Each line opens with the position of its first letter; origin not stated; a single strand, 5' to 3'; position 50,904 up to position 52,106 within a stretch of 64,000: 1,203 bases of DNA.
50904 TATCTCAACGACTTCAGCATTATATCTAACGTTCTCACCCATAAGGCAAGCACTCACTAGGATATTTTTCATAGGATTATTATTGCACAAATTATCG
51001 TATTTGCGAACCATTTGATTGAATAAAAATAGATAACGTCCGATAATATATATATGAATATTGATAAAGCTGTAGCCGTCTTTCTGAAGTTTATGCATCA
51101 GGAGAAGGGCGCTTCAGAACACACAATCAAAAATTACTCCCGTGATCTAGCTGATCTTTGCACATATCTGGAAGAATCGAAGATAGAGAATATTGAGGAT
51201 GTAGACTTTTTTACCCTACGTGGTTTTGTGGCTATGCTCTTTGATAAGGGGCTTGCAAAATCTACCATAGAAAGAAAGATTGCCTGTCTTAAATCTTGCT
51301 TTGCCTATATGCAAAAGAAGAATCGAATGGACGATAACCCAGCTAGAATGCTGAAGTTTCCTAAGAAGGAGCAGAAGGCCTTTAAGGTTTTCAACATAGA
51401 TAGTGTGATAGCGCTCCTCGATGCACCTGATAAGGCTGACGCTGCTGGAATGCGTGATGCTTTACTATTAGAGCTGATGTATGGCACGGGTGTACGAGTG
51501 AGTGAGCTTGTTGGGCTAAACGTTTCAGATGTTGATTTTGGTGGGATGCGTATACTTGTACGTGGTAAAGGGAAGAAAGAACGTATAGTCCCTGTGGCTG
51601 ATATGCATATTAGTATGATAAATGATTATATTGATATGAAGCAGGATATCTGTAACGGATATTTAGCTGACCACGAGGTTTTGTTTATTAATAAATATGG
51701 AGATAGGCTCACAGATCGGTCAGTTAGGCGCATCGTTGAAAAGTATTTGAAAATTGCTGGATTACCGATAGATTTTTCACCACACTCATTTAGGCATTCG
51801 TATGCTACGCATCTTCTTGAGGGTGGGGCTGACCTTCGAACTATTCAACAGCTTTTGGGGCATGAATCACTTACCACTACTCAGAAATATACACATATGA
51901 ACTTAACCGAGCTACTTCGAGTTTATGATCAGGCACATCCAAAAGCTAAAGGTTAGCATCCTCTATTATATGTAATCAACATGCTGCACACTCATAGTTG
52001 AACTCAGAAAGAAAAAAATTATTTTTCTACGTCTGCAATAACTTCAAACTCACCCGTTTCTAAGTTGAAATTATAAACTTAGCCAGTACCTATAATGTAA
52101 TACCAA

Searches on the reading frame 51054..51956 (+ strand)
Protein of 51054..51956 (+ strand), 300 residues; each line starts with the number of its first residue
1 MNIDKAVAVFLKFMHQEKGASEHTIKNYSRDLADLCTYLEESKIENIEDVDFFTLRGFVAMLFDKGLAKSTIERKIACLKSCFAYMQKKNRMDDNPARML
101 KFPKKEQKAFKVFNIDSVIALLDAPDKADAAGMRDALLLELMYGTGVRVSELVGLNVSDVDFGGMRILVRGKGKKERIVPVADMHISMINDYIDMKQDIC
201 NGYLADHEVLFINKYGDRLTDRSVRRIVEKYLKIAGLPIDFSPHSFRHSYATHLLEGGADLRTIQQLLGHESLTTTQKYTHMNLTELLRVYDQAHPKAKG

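Call 77: find_encoding_contigs(protein=window:51054-51956:+, flank=10000, max_places=2)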
Protein window:51054-51956:+ (300 aa): 2 contigs read that carry it; 2 places shown.
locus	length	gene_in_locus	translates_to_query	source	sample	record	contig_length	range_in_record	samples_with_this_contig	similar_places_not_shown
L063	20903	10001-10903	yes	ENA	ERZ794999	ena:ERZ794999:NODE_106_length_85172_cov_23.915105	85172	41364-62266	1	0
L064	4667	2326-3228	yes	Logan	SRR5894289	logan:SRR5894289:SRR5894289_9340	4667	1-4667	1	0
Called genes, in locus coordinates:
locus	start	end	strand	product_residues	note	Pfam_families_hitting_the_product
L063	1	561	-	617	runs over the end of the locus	PF00009:GTP_EFTU, PF01926:MMR_HSR1, PF09107:WHD_3rd_SelB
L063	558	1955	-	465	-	PF03841:SelA, PF00266:Aminotran_5 (weak)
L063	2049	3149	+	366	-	PF01546:Peptidase_M20, PF07687:M20_dimer (weak)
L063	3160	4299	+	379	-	PF02481:DNA_processg_A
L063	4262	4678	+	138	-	PF04361:DUF494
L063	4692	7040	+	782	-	PF01751:Toprim, PF01131:Topoisom_bac, PF01396:Zn_ribbon_Top1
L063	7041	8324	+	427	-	PF01134:GIDA, PF13450:NAD_binding_8 (weak)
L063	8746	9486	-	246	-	PF07313:AmiA-like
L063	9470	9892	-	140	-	PF04463:2-thiour_desulf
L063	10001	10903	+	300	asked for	PF02899:Phage_int_SAM_1, PF00589:Phage_integrase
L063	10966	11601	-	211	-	PF00484:Pro_CA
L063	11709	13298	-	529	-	PF01293:PEPCK_ATP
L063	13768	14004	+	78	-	-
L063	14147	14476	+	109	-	PF07603:Lcl_C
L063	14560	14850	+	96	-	PF01844:HNH, PF14279:HNH_5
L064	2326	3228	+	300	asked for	PF02899:Phage_int_SAM_1, PF00589:Phage_integrase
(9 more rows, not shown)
